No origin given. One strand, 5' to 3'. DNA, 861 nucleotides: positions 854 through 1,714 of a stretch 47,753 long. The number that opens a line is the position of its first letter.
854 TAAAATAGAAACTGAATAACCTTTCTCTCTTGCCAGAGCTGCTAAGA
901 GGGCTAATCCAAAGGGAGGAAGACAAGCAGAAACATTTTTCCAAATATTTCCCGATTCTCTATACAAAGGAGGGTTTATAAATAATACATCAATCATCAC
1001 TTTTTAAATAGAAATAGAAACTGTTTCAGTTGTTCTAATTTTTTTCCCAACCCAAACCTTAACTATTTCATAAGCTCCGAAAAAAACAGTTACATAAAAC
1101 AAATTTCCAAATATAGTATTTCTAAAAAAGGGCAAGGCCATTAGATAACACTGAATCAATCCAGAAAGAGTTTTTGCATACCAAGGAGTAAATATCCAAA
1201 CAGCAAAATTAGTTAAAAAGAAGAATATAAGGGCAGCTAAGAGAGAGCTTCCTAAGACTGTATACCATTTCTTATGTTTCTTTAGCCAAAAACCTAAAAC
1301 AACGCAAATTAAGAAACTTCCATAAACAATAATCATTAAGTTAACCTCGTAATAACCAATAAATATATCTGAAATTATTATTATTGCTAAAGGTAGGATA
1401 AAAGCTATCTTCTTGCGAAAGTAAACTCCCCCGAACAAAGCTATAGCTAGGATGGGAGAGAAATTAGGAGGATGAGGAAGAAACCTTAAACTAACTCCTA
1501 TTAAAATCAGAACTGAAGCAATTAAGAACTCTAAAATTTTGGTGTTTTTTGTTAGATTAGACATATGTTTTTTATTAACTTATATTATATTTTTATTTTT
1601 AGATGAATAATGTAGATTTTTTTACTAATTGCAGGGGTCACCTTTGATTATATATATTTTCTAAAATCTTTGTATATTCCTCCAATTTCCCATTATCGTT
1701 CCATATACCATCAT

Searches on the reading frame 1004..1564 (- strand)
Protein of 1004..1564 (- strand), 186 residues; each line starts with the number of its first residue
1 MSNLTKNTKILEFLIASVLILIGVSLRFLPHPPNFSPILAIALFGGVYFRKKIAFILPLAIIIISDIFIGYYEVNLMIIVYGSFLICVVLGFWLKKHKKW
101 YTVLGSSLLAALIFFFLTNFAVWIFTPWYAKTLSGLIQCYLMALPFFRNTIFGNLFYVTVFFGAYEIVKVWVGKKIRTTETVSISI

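Call 3: search_protein_families(library=pfam, proteins=[window:1004-1564:-], max_evalue=0.01)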
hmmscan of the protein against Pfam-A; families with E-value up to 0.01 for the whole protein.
window:1004-1564:- (186 aa): 1 family
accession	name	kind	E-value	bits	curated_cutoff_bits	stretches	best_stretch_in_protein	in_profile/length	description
PF20221.3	DUF6580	-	2.2e-52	178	27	1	12-170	6-157/162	Family of unknown function (DUF6580)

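Call 4: search_protein_families(library=ncbifam, proteins=[window:1004-1564:-], max_evalue=0.01)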
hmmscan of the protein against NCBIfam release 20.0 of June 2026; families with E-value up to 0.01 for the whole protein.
window:1004-1564:- (186 aa): 0 families

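Call 7: search_solved_structures(query=window:1004-1564:-, max_evalue=10, show_alignments=3)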
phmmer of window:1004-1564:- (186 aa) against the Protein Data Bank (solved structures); distinct sequences matched with E-value up to 10: 0.

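Call 11: find_homologous_proteins(query=window:1004-1564:-)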
Query window:1004-1564:- (186 aa): 1596 proteins with E <= 0.001 among 1850 candidates; the best 120 are listed.
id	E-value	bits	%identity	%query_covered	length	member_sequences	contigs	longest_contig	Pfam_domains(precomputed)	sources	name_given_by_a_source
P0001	4.3e-113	394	100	100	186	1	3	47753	PF20221.4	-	-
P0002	8.5e-94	331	82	99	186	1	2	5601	PF20221.4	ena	-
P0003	2.3e-87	310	76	99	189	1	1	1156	PF20221.4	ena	-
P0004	8.7e-87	308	76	97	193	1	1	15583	PF20221.4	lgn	-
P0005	1.8e-86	307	75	98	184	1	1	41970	PF20221.4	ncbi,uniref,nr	ncbi:MAG: hypothetical protein A2175_02275 [Candidatus Nealsonbacteria bacterium RBG_13_42_11]|unire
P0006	4.6e-86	305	74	100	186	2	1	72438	PF20221.4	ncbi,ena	-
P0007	7.5e-86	305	73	99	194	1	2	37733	PF20221.4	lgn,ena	-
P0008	5.3e-85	302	79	94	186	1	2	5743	PF20221.4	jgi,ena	-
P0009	2.3e-84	300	75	97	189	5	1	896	PF20221.4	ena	-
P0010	4.0e-84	299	74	96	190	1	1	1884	PF20221.4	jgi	jgi:hypothetical protein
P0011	7.8e-84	298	72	99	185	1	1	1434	PF20221.4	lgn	-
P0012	1.1e-83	298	73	98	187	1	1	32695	PF20221.4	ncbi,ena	-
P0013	1.4e-83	297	73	96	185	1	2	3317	PF20221.4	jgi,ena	-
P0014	1.4e-83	297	74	97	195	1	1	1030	PF20221.4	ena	-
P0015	1.8e-83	297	74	99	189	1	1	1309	PF20221.4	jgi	jgi:hypothetical protein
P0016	2.3e-83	297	73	100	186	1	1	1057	PF20221.4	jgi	-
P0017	2.3e-83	297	73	96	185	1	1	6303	PF20221.4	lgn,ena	-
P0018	2.5e-83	296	71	99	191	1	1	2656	PF20221.4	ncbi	-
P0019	2.6e-83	296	74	96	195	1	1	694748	PF20221.4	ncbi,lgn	ncbi:MAG: DUF6580 family putative transport protein [Candidatus Nealsonbacteria bacterium]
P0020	3.1e-83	296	72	97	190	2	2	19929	PF20221.4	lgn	-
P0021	4.4e-83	296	72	100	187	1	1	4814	PF20221.4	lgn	-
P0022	5.1e-83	295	74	97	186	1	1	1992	PF20221.4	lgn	-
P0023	5.1e-83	295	73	97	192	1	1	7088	PF20221.4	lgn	-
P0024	6.5e-83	295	72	100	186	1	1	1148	PF20221.4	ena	-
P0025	7.4e-83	295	72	98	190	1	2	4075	PF20221.4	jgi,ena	-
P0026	1.3e-82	294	72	97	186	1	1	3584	PF20221.4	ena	-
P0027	1.7e-82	294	73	96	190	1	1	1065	PF20221.4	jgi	-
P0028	1.7e-82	294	71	94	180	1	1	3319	PF20221.4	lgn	-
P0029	2.6e-82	293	70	99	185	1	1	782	PF20221.4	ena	-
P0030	2.8e-82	293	75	96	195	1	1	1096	PF20221.4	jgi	-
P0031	2.8e-82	293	73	99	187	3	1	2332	PF20221.4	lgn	-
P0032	3.6e-82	293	73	97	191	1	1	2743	PF20221.4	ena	-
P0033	3.9e-82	293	73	98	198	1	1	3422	PF20221.4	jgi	jgi:hypothetical protein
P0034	4.5e-82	292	76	92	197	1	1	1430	PF20221.4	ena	-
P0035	4.9e-82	292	73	96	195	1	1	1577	PF20221.4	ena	-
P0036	5.0e-82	292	71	100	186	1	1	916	PF20221.4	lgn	-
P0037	5.1e-82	292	73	97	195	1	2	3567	PF20221.4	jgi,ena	-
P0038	5.6e-82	292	71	100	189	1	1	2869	PF20221.4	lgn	-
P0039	1.0e-81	291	73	96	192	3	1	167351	PF20221.4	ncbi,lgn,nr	ncbi:MAG: hypothetical protein NT012_00910 [Candidatus Nealsonbacteria bacterium]|nr:hypothetical pr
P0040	1.0e-81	291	71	97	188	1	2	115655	PF20221.4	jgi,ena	-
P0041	1.4e-81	291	72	94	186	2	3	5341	PF20221.4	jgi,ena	-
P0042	1.4e-81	291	73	100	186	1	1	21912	PF20221.4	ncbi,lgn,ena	-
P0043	1.4e-81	291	73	98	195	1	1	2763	PF20221.4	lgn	-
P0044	1.5e-81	291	71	97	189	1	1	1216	PF20221.4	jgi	-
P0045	2.3e-81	290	73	97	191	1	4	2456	PF20221.4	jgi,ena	-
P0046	2.8e-81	290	75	91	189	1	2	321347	PF20221.4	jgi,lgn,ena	-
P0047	3.5e-81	290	69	100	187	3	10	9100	PF20221.4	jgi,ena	-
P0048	4.1e-81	289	71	99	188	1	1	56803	PF20221.4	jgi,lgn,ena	-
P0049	4.2e-81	289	72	99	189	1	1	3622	PF20221.4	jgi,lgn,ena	-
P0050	4.2e-81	289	70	98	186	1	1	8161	PF20221.4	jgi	-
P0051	4.4e-81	289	70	99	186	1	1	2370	PF20221.4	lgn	-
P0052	4.7e-81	289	70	99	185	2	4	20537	PF20221.4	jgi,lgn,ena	-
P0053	4.9e-81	289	72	100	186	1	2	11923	PF20221.4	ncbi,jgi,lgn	-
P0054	5.8e-81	289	71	97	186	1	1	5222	PF20221.4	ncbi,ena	-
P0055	7.4e-81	288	77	90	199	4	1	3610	PF20221.4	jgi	-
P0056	8.7e-81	288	69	97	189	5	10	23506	PF20221.4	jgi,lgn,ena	-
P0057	1.3e-80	288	71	97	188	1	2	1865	PF20221.4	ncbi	-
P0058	1.3e-80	288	72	96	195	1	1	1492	PF20221.4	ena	-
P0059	1.3e-80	288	74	92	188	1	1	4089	PF20221.4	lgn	-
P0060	1.4e-80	288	70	100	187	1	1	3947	PF20221.4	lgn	-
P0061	1.6e-80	287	71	95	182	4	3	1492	PF20221.4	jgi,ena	-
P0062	1.7e-80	287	71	99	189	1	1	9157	PF20221.4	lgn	-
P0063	2.0e-80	287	73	95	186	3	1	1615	PF20221.4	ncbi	-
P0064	2.0e-80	287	72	93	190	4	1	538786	PF20221.4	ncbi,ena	-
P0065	2.4e-80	287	71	97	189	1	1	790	PF20221.4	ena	-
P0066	3.3e-80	286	71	94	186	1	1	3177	PF20221.4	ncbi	-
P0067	3.7e-80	286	76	90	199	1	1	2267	PF20221.4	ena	-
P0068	4.1e-80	286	71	99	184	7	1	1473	PF20221.4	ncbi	-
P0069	4.6e-80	286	69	97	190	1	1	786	PF20221.4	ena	-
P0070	5.6e-80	286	70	98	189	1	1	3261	PF20221.4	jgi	-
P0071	6.4e-80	285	69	98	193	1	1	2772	PF20221.4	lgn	-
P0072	7.1e-80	285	70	98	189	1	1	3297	PF20221.4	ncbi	-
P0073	7.8e-80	285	73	85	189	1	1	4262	PF20221.4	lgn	-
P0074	9.8e-80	285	72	96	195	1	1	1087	PF20221.4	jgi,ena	-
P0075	1.1e-79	285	70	99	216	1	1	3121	PF20221.4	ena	-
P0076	1.3e-79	284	68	100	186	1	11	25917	PF20221.4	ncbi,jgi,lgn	-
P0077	1.5e-79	284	68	98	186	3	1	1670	PF20221.4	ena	-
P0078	1.5e-79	284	71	96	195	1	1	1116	PF20221.4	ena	-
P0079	1.6e-79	284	74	88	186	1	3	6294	PF20221.4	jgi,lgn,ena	-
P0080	2.1e-79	284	69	98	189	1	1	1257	PF20221.4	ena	-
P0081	2.3e-79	284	71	97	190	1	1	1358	PF20221.4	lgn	-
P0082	2.4e-79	283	71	99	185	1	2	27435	PF20221.4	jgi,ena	-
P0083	2.8e-79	283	69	95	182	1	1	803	PF20221.4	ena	-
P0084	3.1e-79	283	72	96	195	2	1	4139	PF20221.4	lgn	-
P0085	3.5e-79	283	69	97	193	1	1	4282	PF20221.4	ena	-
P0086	4.4e-79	283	69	97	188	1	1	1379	PF20221.4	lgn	-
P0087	4.6e-79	283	70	97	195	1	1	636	PF20221.4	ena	-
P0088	6.2e-79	282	70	96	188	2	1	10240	PF20221.4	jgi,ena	-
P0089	6.2e-79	282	71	97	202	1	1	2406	PF20221.4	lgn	-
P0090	6.5e-79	282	71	96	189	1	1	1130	PF20221.4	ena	-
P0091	6.7e-79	282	70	99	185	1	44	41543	PF20221.4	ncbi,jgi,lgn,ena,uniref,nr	ncbi:MAG: hypothetical protein COX92_00565 [Candidatus Nealsonbacteria bacterium CG_4_10_14_0_2_um_f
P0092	7.6e-79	282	68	97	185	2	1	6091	PF20221.4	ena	-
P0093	7.8e-79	282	73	92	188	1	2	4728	PF20221.4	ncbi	-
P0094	7.8e-79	282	66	99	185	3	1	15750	PF20221.4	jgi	-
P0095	9.3e-79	282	68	97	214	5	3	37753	PF20221.4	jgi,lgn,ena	-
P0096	9.8e-79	282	70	98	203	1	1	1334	PF20221.4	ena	-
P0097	1.1e-78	281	70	97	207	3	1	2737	PF20221.4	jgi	jgi:hypothetical protein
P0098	1.6e-78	281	70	99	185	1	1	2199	PF20221.4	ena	-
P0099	1.7e-78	281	70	98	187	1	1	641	PF20221.4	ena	-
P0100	2.8e-78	280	69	98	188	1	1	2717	PF20221.4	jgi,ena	-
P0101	4.1e-78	279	68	100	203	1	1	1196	PF20221.4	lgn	-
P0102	4.2e-78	279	70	99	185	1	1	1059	PF20221.4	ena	-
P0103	4.4e-78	279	68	96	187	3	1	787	PF20221.4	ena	-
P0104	4.8e-78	279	68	96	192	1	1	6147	PF20221.4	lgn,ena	-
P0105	4.8e-78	279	71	95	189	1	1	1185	PF20221.4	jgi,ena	-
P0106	6.0e-78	279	71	92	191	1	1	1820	PF20221.4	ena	-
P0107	6.4e-78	279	66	98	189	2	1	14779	PF20221.4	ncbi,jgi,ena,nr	ncbi:hypothetical protein KKC63_02210 [Patescibacteria group bacterium]|nr:hypothetical protein [Pat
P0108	6.8e-78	279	66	98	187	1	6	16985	PF20221.4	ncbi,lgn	-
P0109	7.4e-78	279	68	94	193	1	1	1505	PF20221.4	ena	-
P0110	8.4e-78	278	68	99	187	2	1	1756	PF20221.4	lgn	-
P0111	9.8e-78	278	74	92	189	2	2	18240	PF20221.4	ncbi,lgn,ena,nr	ncbi:MAG TPA: hypothetical protein ENH90_00530 [bacterium]|nr:hypothetical protein [bacterium]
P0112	1.3e-77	278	66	97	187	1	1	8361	PF20221.4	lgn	-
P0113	1.3e-77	278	73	93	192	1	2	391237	PF20221.4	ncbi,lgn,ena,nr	ncbi:hypothetical protein KAS79_01810 [Candidatus Parcubacteria bacterium]|nr:hypothetical protein [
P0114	1.4e-77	278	70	92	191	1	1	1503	PF20221.4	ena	-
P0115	1.8e-77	277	72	91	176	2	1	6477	PF20221.4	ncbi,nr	ncbi:hypothetical protein KJ591_00380, partial [Patescibacteria group bacterium]|nr:hypothetical pro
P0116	1.9e-77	277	69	98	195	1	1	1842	PF20221.4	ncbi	-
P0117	1.9e-77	277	67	96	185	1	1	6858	PF20221.4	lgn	-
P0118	2.4e-77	277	69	95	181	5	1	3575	PF20221.4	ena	-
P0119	2.5e-77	277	69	98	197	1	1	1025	PF20221.4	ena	-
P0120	2.5e-77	277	71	94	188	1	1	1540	PF20221.4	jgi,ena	-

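Call 13: find_encoding_contigs(protein=P0019, flank=8000, max_places=2)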
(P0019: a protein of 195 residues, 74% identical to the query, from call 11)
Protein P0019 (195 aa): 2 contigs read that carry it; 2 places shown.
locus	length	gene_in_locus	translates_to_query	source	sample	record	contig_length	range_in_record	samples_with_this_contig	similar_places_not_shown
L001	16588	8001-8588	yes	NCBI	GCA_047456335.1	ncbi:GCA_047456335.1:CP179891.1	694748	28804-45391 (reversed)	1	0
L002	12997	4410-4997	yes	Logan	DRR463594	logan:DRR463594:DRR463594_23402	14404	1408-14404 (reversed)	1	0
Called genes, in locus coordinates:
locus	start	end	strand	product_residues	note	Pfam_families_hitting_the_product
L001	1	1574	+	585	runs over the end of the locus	-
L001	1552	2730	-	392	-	PF01041:DegT_DnrJ_EryC1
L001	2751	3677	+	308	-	PF01073:3Beta_HSD, PF01370:Epimerase, PF02719:Polysacc_synt_2, PF04321:RmlD_sub_bind, PF13460:NAD_binding_10 (weak), PF16363:GDP_Man_Dehyd, PF07993:NAD_binding_4 (weak)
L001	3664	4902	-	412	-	PF01943:Polysacc_synt, PF13440:Polysacc_synt_3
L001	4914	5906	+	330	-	PF01073:3Beta_HSD, PF01370:Epimerase, PF02719:Polysacc_synt_2, PF04321:RmlD_sub_bind, PF07993:NAD_binding_4, PF16363:GDP_Man_Dehyd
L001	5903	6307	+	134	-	PF05523:FdtA, PF14667:Polysacc_synt_C, PF07883:Cupin_2 (weak)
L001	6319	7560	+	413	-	PF08421:Methyltransf_13, PF13489:Methyltransf_23, PF08484:Methyltransf_14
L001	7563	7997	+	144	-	PF14478:DUF4430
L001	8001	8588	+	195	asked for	PF20221:DUF6580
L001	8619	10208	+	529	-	PF02310:B12-binding, PF04055:Radical_SAM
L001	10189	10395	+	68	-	PF08484:Methyltransf_14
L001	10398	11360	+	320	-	PF07021:MetW, PF13489:Methyltransf_23, PF13847:Methyltransf_31, PF08241:Methyltransf_11, PF08242:Methyltransf_12, PF13649:Methyltransf_25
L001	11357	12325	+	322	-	PF13489:Methyltransf_23, PF13847:Methyltransf_31, PF08241:Methyltransf_11, PF08242:Methyltransf_12, PF13649:Methyltransf_25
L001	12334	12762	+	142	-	-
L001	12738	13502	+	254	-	PF13439:Glyco_transf_4 (weak), PF20706:GT4-conflict, PF00534:Glycos_transf_1, PF13692:Glyco_trans_1_4, PF13524:Glyco_trans_1_2 (weak)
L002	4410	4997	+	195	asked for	PF20221:DUF6580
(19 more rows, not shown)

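Call 14: find_encoding_contigs(protein=P0064, flank=8000, max_places=2)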
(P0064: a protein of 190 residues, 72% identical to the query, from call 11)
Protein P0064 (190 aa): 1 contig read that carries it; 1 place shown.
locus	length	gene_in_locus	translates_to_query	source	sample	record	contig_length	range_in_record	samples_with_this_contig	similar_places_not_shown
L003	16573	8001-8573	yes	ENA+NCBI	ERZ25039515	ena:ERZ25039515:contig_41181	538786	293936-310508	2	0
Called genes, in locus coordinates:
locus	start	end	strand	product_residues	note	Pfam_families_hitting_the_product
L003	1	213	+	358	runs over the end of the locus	PF00248:Aldo_ket_red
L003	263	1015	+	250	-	-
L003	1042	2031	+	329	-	PF05368:NmrA (weak), PF01073:3Beta_HSD, PF01370:Epimerase, PF02719:Polysacc_synt_2, PF13460:NAD_binding_10, PF16363:GDP_Man_Dehyd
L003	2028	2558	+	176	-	PF00908:dTDP_sugar_isom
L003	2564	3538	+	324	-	PF05368:NmrA, PF01073:3Beta_HSD, PF01370:Epimerase, PF02719:Polysacc_synt_2 (weak), PF13460:NAD_binding_10, PF16363:GDP_Man_Dehyd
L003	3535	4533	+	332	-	PF00288:GHMP_kinases_N, PF08544:GHMP_kinases_C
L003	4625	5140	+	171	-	PF13580:SIS_2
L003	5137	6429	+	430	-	PF00483:NTP_transferase, PF12804:NTP_transf_3, PF13419:HAD_2 (faint), PF13242:Hydrolase_like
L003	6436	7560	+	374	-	PF13524:Glyco_trans_1_2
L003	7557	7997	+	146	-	PF14478:DUF4430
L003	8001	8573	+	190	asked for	PF20221:DUF6580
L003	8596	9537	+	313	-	PF00535:Glycos_transf_2, PF10111:Glyco_tranf_2_2, PF13641:Glyco_tranf_2_3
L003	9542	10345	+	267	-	PF06325:PrmA, PF01209:Ubie_methyltran, PF02353:CMAS (weak), PF08003:Methyltransf_9 (weak), PF13649:Methyltransf_25, PF13847:Methyltransf_31, PF08241:Methyltransf_11, PF08242:Methyltransf_12, +1 more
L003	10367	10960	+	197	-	PF02397:Bac_transf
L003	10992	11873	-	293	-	-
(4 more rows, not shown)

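Call 15: find_encoding_contigs(protein=P0113, flank=8000, max_places=2)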
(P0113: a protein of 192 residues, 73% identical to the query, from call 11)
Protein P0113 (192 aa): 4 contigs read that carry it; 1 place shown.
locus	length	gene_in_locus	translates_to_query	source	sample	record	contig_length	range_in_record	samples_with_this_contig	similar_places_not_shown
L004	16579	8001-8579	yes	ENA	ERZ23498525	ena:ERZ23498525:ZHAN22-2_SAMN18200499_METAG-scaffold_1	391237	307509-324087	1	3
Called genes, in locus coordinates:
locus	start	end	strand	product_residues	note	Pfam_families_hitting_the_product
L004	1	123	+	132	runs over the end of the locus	PF00132:Hexapep, PF14602:Hexapep_2 (weak)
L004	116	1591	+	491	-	PF00571:CBS (weak), PF01041:DegT_DnrJ_EryC1, PF00155:Aminotran_1_2 (faint), PF00266:Aminotran_5 (faint), PF01053:Cys_Met_Meta_PP (weak)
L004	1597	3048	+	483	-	PF01943:Polysacc_synt, PF13440:Polysacc_synt_3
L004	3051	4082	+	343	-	PF01073:3Beta_HSD, PF01370:Epimerase, PF02719:Polysacc_synt_2, PF04321:RmlD_sub_bind, PF07993:NAD_binding_4, PF16363:GDP_Man_Dehyd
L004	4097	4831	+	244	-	PF00483:NTP_transferase, PF12804:NTP_transf_3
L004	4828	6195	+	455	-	-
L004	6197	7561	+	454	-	PF02310:B12-binding, PF04055:Radical_SAM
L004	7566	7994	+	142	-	PF14478:DUF4430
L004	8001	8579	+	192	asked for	PF20221:DUF6580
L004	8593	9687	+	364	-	PF04055:Radical_SAM, PF13186:SPASM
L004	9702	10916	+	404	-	PF13439:Glyco_transf_4, PF13579:Glyco_trans_4_4 (weak), PF00534:Glycos_transf_1, PF13692:Glyco_trans_1_4, PF13524:Glyco_trans_1_2 (weak)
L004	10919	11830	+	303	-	PF00535:Glycos_transf_2, PF10111:Glyco_tranf_2_2, PF13641:Glyco_tranf_2_3, PF13632:Glyco_trans_2_3 (weak)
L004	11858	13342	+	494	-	PF02310:B12-binding, PF04055:Radical_SAM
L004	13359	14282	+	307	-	PF01073:3Beta_HSD, PF01370:Epimerase, PF02719:Polysacc_synt_2, PF04321:RmlD_sub_bind, PF07993:NAD_binding_4 (faint), PF16363:GDP_Man_Dehyd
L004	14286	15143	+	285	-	-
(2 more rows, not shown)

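Call 27: predict_structure(alignment_id=A1)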
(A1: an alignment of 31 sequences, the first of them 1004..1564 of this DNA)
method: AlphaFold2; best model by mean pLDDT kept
length: 186 residues; sequences in the alignment: 31
mean_pLDDT: 82.8   pTM: 0.78
mean pLDDT of the five models: 82.8, 82.5, 82.5, 82.1, 69.6
residues with pLDDT >= 90: 74; 70-90: 83; 50-70: 24; < 50: 5
segments of 3 or more residues with pLDDT < 50: 1-3
pLDDT, mean of each block of 10 residues (from residue 1): 63 88 79 77 91 91 73 77 92 86 90 92 88 93 89 91 86 65 50
secondary structure, 60 per line:
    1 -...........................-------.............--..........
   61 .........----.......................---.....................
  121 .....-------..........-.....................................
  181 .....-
elements in order: H2-28 H36-48 H51-69 H74-96 H100-125 H133-142 H144-185

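Call 32: fold_search(model_id=the predicted structure, library=pdb)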
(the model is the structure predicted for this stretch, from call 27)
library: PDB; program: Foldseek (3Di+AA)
matches with E <= 10: 72; with E <= 0.001: 0
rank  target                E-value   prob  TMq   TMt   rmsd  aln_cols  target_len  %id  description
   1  8c7p                  3.9e-02  1.00  0.64  0.66   3.8       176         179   16  Tagless BtuM in complex with cyanocobalamin (released 2024-01-31)
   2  4huq_S                1.4e-01  1.00  0.59  0.65   4.6       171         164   17  Crystal Structure of a transporter (released 2013-04-17)
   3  4z7f_A                2.5e-01  0.97  0.50  0.55   4.8       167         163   16  Crystal structure of FolT bound with folic acid (released 2015-07-29)
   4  3rlb_A                2.9e-01  0.91  0.46  0.48   6.6       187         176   17  Crystal structure at 2.0 A of the S-component for thiamin from an ECF-type ABC transporter (released 2011-06-29)
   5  4z7f_D                4.4e-01  0.97  0.53  0.58   4.3       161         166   14  Crystal structure of FolT bound with folic acid (released 2015-07-29)
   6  3rlb_B                6.2e-01  0.94  0.54  0.57   5.9       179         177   16  Crystal structure at 2.0 A of the S-component for thiamin from an ECF-type ABC transporter (released 2011-06-29)
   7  5kc0                  6.2e-01  0.93  0.52  0.58   6.6       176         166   18  Crystal structure of TmRibU, hexagonal crystal form (released 2016-06-29)
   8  4muu_A                1.4e+00  0.80  0.52  0.54   5.9       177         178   15  Structure of ThiT with pyrithiamine bound (released 2014-09-17)
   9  4z7f_C                1.5e+00  0.72  0.48  0.52   4.7       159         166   16  Crystal structure of FolT bound with folic acid (released 2015-07-29)
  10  6nq7                  1.6e+00  0.15  0.24  0.23  14.5       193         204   14  Crystal structure of YetJ from Bacillus Subtilis crystallized in lipidic cubic phase (released 2019-04-17)
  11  7b0r                  1.8e+00  0.09  0.23  0.20  16.2       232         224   13  In meso structure of the membrane integral lipoprotein intramolecular transacylase Lit from Bacillus cereus with H85R mu (released 2021-05-26)
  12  5kbw_B                1.9e+00  0.69  0.53  0.57   6.3       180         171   15  Crystal structure of TmRibU, the riboflavin-binding S subunit from the Thermotoga maritima ECF transporter (released 2016-06-29)
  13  8y81_B                2.0e+00  0.12  0.24  0.27  12.4       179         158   12  Structure of the ige-fc bound to its high affinity receptor fc(epsilon)ri (released 2024-07-10)
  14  5kbw_A                2.7e+00  0.57  0.54  0.58   6.4       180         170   16  Crystal structure of TmRibU, the riboflavin-binding S subunit from the Thermotoga maritima ECF transporter (released 2016-06-29)
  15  7b0p_A                2.7e+00  0.07  0.22  0.19  14.9       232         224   15  In meso structure of the membrane integral lipoprotein intramolecular transacylase Lit from Bacillus cereus in space g (released 2021-05-26)
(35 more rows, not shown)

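Call 34: search_protein_representatives(protein=window:1004-1564:-)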
Query: 186 residues. Proteins with E-value up to 0.001 (for the whole library): 5204; up to 1e-10: 3075; up to 1e-30: 174. The best 150 are listed.
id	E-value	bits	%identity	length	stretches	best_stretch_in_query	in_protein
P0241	2.0e-58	213.6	56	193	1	11-175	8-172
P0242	3.4e-54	199.8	54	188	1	6-174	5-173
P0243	5.9e-49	182.7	54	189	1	8-168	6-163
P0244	4.7e-48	179.8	73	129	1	63-175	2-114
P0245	6.3e-47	176.1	53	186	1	9-175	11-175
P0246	1.5e-46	174.9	58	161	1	29-172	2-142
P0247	1.5e-44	168.4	52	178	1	12-169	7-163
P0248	2.0e-44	168.0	49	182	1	11-172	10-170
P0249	2.7e-44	167.5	53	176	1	17-171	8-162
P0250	3.2e-44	167.3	49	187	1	9-170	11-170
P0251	4.8e-44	166.7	52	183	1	9-168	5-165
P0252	2.6e-43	164.3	52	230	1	11-176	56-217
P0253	2.9e-43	164.2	48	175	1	18-173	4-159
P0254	5.7e-43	163.2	46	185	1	8-176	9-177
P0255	1.5e-42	161.8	49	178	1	2-175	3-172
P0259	2.2e-41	158.0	47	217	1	12-179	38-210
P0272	1.9e-38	148.4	43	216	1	16-180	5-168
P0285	1.6e-36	142.2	43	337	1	6-170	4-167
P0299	2.3e-35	138.4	41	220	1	13-172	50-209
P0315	3.3e-34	134.6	44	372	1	12-176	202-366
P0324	7.8e-34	133.4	39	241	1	5-171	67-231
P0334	2.5e-33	131.8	49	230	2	100-169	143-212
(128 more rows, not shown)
